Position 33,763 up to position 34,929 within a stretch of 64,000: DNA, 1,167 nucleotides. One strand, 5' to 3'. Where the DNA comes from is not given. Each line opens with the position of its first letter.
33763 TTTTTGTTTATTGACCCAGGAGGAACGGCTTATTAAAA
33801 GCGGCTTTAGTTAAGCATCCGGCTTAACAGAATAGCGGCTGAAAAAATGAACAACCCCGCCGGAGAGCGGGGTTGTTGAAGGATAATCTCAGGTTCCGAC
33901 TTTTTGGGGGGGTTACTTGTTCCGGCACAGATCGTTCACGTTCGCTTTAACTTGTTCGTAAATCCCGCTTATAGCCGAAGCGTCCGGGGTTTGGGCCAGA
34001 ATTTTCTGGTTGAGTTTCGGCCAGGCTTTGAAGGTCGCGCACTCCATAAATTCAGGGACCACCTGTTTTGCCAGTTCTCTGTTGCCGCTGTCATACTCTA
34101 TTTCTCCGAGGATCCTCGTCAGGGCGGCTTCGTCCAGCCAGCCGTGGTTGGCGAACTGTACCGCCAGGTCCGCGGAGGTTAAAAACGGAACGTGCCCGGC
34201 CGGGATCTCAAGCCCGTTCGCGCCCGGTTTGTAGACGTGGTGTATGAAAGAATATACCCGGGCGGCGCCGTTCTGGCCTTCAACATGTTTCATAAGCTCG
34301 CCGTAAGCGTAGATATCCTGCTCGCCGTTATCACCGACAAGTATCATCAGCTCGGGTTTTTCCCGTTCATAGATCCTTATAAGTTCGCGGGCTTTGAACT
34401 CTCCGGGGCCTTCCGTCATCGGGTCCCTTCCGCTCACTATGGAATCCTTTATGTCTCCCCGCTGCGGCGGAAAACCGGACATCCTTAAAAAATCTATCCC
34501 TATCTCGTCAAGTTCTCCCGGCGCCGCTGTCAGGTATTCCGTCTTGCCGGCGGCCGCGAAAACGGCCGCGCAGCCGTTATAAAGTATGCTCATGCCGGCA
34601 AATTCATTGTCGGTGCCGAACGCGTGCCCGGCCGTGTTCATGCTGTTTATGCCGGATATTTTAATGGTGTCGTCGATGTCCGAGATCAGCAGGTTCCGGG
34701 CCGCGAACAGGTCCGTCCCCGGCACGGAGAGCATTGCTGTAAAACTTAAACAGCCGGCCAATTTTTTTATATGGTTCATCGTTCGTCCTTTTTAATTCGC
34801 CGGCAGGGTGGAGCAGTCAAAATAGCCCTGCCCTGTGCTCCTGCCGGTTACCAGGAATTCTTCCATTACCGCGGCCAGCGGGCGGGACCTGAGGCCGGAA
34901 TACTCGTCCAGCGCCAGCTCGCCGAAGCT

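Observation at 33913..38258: Operon G couples a family A protein with a Zn-PLC-like enzyme and an APP1-like lipid phosphatase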

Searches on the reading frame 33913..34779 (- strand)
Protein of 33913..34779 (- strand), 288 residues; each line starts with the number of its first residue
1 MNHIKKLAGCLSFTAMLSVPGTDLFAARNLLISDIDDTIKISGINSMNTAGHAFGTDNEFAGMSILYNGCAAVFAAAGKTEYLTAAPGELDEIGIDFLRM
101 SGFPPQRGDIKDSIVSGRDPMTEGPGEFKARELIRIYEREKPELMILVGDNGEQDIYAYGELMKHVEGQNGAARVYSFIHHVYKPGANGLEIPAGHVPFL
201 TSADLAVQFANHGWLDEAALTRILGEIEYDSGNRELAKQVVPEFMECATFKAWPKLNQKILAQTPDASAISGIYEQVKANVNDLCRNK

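Call 3: search_protein_families(library=pfam, proteins=[window:33913-34779:-], max_evalue=1)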
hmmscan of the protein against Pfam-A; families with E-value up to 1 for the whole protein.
window:33913-34779:- (288 aa): 2 families
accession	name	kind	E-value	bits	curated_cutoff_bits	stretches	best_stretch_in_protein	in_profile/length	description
PF09949.15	APP1_cat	-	1.1e-17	64.8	27.1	1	31-169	3-146/154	Phosphatidate phosphatase APP1, catalytic domain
PF04174.18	CP_ATPgrasp_1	-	0.00044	19.8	23.1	1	176-263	46-132/332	A circularly permuted ATPgrasp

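Call 4: search_protein_families(library=ncbifam, proteins=[window:33913-34779:-], max_evalue=1)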
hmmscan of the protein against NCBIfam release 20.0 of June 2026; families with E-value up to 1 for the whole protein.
window:33913-34779:- (288 aa): 1 family
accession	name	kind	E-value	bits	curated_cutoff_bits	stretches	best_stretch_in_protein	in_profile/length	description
TIGR02561.1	HrpB1_HrpK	equivalog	0.1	12.4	123.85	1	205-271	57-120/183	HrpB1 family type III secretion system apparatus protein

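Call 9: search_solved_structures(query=window:33913-34779:-, max_evalue=10, show_alignments=2)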
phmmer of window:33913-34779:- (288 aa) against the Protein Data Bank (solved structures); distinct sequences matched with E-value up to 10: 0.

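Call 15: find_homologous_proteins(query=window:33913-34779:-)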
Query window:33913-34779:- (288 aa): 111 proteins with E <= 0.001 among 1876 candidates.
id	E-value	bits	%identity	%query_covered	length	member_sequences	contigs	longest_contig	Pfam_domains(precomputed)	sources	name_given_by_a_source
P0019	2.8e-191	652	100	100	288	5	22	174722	PF09949.16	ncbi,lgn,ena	-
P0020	1.5e-123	430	67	100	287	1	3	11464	PF09949.16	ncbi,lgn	ncbi:MAG: phosphatase domain-containing protein [Elusimicrobiota bacterium]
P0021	6.8e-121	422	66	100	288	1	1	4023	PF09949.16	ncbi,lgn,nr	ncbi:MAG: DUF2183 domain-containing protein [Elusimicrobia bacterium]|nr:DUF2183 domain-containing p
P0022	1.1e-120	421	67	99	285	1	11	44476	PF09949.16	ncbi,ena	-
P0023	2.9e-120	419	67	100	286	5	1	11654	PF09949.16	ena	-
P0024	5.4e-111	389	61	100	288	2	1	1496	PF09949.16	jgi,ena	-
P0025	2.8e-109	383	64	95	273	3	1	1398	PF09949.16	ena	-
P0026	1.5e-107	378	66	91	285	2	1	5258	PF09949.16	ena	-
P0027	9.3e-77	277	48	98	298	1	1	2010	PF09949.16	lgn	-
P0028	1.5e-70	256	49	92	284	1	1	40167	PF09949.16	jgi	jgi:hypothetical protein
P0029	1.9e-70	256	51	89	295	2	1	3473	PF09949.16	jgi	jgi:hypothetical protein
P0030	5.4e-69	251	46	94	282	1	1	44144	PF09949.16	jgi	jgi:hypothetical protein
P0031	4.1e-68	248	45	92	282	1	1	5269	PF09949.16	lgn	-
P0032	3.5e-67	245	47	95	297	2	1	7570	PF09949.16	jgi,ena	-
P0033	3.7e-67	245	49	90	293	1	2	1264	PF09949.16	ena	-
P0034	1.1e-66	244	48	90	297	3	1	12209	PF09949.16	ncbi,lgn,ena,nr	ncbi:MAG TPA: phosphatase domain-containing protein [Labilithrix sp.]|nr:phosphatase domain-containi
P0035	1.3e-65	240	46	92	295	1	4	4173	PF09949.16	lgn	-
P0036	1.5e-65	240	47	90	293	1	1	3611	PF09949.16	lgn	-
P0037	2.8e-63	233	44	97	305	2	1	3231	PF09949.16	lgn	-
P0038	6.7e-63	231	46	90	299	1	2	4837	PF09949.16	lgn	-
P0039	2.9e-62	229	47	90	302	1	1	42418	PF09949.16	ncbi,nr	ncbi:MAG: DUF2183 domain-containing protein [Deltaproteobacteria bacterium]|nr:DUF2183 domain-contai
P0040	2.1e-61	226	48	90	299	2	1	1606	PF09949.16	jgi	jgi:hypothetical protein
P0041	9.3e-46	175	41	91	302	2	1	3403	PF09949.16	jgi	jgi:hypothetical protein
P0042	4.8e-45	173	40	90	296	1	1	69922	PF09949.16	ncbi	-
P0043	5.8e-45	172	40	90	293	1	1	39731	PF09949.16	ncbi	-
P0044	1.6e-44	171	41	80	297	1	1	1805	PF09949.16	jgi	jgi:hypothetical protein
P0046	5.0e-42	163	38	90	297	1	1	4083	PF09949.16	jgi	jgi:hypothetical protein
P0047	5.3e-42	163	40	80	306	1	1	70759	PF09949.16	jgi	jgi:hypothetical protein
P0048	3.6e-41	160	38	89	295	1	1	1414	PF09949.16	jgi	jgi:hypothetical protein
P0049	1.0e-40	158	38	79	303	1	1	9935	PF09949.16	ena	-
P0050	2.2e-40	157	41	80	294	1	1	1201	PF09949.16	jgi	jgi:hypothetical protein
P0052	1.2e-39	155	39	89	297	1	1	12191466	PF09949.16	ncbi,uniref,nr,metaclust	ncbi:hypothetical protein AKJ09_05773 [Labilithrix luteola]|uniref:Phosphatidate phosphatase APP1 ca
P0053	1.6e-38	151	38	90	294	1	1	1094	PF09949.16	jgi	jgi:hypothetical protein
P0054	2.7e-34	137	36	82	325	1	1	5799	PF09949.16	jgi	jgi:hypothetical protein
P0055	9.8e-23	99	35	79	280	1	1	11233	PF09949.16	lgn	-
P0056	8.2e-21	93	32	78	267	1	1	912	PF09949.16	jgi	jgi:hypothetical protein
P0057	5.4e-20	90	31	94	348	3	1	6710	PF09949.16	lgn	-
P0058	6.9e-19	87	31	80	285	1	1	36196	PF24694.2,PF09949.16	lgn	-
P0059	4.0e-18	84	34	83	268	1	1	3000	PF09949.16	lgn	-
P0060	3.7e-17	81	33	80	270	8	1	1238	PF09949.16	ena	-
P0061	4.1e-17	81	31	80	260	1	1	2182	PF09949.16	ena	-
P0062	1.0e-16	80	32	79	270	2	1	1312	PF09949.16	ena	-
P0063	3.2e-16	78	34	80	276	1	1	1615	PF09949.16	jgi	jgi:hypothetical protein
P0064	9.2e-16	77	28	97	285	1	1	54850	PF09949.16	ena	-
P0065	1.5e-15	76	31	82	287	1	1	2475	PF09949.16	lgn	-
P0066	1.7e-15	76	33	82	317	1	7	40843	PF09949.16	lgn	-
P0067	2.0e-15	75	32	76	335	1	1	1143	PF09949.16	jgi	jgi:hypothetical protein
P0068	2.4e-15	75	32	80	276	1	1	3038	PF09949.16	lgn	-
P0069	3.4e-15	75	32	80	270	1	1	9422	PF09949.16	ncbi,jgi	jgi:hypothetical protein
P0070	3.8e-15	75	32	80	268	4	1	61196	PF09949.16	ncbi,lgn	-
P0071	5.2e-15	74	31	90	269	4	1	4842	PF09949.16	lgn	-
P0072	7.3e-15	74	33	81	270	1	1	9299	PF09949.16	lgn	-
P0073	1.1e-14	73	32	76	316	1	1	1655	PF09949.16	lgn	-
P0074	1.1e-14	73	30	93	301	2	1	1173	PF09949.16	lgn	-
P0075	2.6e-14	72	28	83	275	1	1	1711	PF09949.16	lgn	-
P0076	5.4e-14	71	28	79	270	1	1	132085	PF24694.2,PF09949.16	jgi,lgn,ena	-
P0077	6.0e-14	71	30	80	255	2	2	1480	PF09949.16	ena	-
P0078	1.9e-13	69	30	81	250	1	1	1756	PF09949.16,PF08235.20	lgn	-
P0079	4.6e-13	68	30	85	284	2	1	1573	PF09949.16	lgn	-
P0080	5.3e-13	68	27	90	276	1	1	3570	PF09949.16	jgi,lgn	jgi:hypothetical protein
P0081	3.8e-12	65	27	78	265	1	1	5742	PF09949.16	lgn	-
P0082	3.9e-12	65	30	83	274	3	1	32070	PF09949.16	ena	-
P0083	9.7e-12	63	30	80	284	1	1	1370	PF09949.16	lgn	-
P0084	1.1e-11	63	33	64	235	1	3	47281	PF09949.16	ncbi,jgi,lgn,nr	ncbi:MAG: App1 family protein [Proteobacteria bacterium]|jgi:hypothetical protein|nr:App1 family pro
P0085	1.3e-11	63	34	63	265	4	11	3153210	PF09949.16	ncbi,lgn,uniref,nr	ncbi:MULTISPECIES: phosphatase domain-containing protein [Halobacteriovorax]|uniref:DUF2183 domain-c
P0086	1.5e-11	63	30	76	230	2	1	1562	PF09949.16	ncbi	ncbi:MAG: phosphatase domain-containing protein, partial [Pseudobdellovibrionaceae bacterium]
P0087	2.0e-11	62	28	85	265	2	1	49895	PF09949.16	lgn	-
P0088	2.2e-11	62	28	88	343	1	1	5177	PF09949.16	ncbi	-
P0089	3.7e-11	62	29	86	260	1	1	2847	PF24694.2,PF09949.16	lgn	-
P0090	4.9e-11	61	31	80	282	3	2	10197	PF09949.16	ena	-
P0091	6.3e-11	61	30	78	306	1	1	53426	PF09949.16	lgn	-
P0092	1.2e-10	60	30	85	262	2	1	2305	PF09949.16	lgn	-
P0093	2.4e-10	59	27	86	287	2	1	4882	PF09949.16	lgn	-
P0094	2.4e-10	59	27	90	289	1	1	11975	PF09949.16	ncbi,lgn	-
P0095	5.6e-10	58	28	85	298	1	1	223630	PF09949.16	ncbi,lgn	-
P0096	9.6e-10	57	28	85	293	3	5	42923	PF09949.16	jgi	jgi:hypothetical protein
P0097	1.6e-9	56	27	81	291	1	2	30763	PF09949.16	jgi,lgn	-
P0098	2.6e-9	55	29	76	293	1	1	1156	PF09949.16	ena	-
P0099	9.3e-9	54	27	79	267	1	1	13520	PF09949.16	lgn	-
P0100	1.8e-8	53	27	82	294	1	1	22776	PF09949.16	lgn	-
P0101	1.8e-8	53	30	69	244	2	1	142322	PF09949.16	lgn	-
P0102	2.6e-8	52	28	83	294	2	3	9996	PF09949.16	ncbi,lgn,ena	-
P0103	3.5e-8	52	28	77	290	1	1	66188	PF09949.16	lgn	-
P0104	5.1e-8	51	30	71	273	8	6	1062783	PF09949.16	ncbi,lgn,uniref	ncbi:phosphatase domain-containing protein [Halobacteriovorax sp. ZH4_bin.1]|uniref:phosphatase doma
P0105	9.9e-8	50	27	81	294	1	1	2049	PF09949.16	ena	-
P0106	1.3e-7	50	26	90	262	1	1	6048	PF09949.16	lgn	-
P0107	1.4e-7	50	26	86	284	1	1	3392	PF09949.16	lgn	-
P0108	2.7e-7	49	34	56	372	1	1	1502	PF09949.16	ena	-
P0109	6.7e-7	48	26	90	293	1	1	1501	PF09949.16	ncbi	ncbi:hypothetical protein D3C87_1284290 [compost metagenome]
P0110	8.5e-7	47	31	69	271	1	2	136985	PF09949.16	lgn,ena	-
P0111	9.6e-7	47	28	75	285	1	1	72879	PF24694.2,PF09949.16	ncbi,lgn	-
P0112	1.0e-6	47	27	87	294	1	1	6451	PF09949.16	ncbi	-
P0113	1.6e-6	46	33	51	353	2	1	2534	PF09949.16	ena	-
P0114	2.6e-6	46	26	76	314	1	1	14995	PF09949.16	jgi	jgi:hypothetical protein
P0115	2.9e-6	45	29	62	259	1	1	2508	PF09949.16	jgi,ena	-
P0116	3.8e-6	45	27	81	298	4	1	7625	PF09949.16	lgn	-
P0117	4.4e-6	45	34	54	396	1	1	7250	PF09949.16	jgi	jgi:hypothetical protein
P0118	2.0e-5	43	26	83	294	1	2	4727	PF09949.16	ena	-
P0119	4.3e-5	42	25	83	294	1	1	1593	PF09949.16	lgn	-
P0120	7.5e-5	41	34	55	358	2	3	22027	PF09949.16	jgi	jgi:phosphatidate phosphatase APP1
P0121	7.6e-5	41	31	49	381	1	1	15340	PF09949.16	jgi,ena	jgi:hypothetical protein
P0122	1.3e-4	40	32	47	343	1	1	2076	PF09949.16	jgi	jgi:phosphatidate phosphatase APP1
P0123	1.4e-4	40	29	73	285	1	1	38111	PF09949.16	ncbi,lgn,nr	ncbi:MAG: DUF2183 domain-containing protein [Bdellovibrio sp.]|nr:DUF2183 domain-containing protein 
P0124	1.6e-4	40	26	81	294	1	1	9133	PF09949.16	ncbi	-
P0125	2.1e-4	39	31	48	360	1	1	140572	PF09949.16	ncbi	-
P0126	2.3e-4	39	31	58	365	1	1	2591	PF09949.16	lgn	-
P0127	3.0e-4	39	28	78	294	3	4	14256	PF09949.16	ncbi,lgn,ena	-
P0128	3.6e-4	39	32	55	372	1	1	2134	PF09949.16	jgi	jgi:hypothetical protein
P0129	8.6e-4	37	34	52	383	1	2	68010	PF09949.16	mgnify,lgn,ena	mgnify:CR=1 FL=1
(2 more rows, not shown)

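Call 50: find_encoding_contigs(protein=P0039, flank=6000, max_places=1)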
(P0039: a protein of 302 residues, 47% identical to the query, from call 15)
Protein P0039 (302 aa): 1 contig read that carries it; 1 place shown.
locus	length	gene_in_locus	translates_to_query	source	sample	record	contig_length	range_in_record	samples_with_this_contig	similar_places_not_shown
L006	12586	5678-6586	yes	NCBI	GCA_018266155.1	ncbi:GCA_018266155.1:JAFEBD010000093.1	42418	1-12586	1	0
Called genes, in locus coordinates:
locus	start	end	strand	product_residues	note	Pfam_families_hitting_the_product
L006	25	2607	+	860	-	PF01055:Glyco_hydro_31_2nd, PF21365:Glyco_hydro_31_3rd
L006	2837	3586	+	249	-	PF02557:VanY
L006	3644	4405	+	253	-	PF01925:TauE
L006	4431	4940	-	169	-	PF00255:GSHPx, PF00578:AhpC-TSA (weak)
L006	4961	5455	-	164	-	PF22381:Staph_reg_Sar_Rot, PF01047:MarR, PF12802:MarR_2, PF13463:HTH_27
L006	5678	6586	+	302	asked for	PF09949:APP1_cat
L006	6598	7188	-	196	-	PF00440:TetR_N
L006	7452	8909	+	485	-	-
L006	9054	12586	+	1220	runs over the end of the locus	PF01869:BcrAD_BadFG, PF09989:DUF2229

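Call 51: find_encoding_contigs(protein=P0030, flank=6000, max_places=1)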
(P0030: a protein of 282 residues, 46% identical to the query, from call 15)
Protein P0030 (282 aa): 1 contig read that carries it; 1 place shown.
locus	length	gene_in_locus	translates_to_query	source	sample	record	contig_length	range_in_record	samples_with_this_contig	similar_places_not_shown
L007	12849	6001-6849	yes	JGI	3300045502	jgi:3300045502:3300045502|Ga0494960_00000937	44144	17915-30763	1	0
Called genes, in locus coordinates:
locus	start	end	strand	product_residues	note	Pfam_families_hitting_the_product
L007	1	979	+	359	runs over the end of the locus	PF01522:Polysacc_deac_1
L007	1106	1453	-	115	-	-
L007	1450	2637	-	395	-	PF00144:Beta-lactamase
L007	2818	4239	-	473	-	-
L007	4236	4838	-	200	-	-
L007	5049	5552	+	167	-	-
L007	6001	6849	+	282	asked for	PF09949:APP1_cat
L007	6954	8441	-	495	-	-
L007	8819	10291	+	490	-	-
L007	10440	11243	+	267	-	PF11218:DUF3011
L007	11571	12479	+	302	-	PF02627:CMD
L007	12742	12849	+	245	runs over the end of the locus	-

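Call 52: find_encoding_contigs(protein=P0085, flank=6000, max_places=1)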
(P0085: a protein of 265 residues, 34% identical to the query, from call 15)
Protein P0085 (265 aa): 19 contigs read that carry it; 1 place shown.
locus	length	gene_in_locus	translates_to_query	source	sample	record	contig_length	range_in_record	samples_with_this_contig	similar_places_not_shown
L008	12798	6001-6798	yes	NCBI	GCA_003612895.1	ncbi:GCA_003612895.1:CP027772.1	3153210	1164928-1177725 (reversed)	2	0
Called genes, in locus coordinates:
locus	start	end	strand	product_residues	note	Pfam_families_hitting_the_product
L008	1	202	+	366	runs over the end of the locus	PF00437:T2SSE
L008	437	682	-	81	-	-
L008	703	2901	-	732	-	PF17804:TSP_NTD, PF00595:PDZ, PF03572:Peptidase_S41, PF11818:DUF3340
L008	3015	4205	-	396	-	PF22025:ThiI_fer, PF02926:THUMP, PF02568:ThiI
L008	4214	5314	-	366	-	PF00266:Aminotran_5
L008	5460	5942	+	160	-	-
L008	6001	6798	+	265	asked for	PF09949:APP1_cat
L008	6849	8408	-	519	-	PF00501:AMP-binding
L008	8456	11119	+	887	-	PF01326:PPDK_N, PF27448:Rph_4th, PF00391:PEP-utilizers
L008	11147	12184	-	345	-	PF11899:DUF3419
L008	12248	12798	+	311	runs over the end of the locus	-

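Call 88: search_solved_structures(query=A4, max_evalue=10, show_alignments=2)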
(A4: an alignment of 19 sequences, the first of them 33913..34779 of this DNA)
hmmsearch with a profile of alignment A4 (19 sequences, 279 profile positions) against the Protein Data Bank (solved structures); distinct sequences matched with E-value up to 10: 9.
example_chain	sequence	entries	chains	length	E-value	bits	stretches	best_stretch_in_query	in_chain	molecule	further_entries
7lhk_A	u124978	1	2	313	0.0073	19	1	26-102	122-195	Nuclear elongation and deformation protein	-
9d16_A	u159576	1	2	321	0.0076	18.9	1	26-102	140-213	Nuclear elongation and deformation protein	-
6tzy_A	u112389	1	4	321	0.0078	18.9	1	26-102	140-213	Nuclear elongation and deformation protein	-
6tzz_A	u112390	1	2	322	0.0078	18.9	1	26-102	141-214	Nuclear elongation and deformation protein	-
9d13_A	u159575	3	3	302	0.11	15.1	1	26-102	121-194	Nuclear elongation and deformation protein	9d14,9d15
7unr_t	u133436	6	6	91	0.45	13.1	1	169-225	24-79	30S ribosomal protein S20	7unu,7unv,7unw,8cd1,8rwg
6spe_t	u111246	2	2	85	0.45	13.1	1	169-223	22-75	30S ribosomal protein S20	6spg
6spc_t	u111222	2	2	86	0.47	13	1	169-223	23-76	30S ribosomal protein S20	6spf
3rfi_A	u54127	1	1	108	1.1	11.8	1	169-228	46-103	Asp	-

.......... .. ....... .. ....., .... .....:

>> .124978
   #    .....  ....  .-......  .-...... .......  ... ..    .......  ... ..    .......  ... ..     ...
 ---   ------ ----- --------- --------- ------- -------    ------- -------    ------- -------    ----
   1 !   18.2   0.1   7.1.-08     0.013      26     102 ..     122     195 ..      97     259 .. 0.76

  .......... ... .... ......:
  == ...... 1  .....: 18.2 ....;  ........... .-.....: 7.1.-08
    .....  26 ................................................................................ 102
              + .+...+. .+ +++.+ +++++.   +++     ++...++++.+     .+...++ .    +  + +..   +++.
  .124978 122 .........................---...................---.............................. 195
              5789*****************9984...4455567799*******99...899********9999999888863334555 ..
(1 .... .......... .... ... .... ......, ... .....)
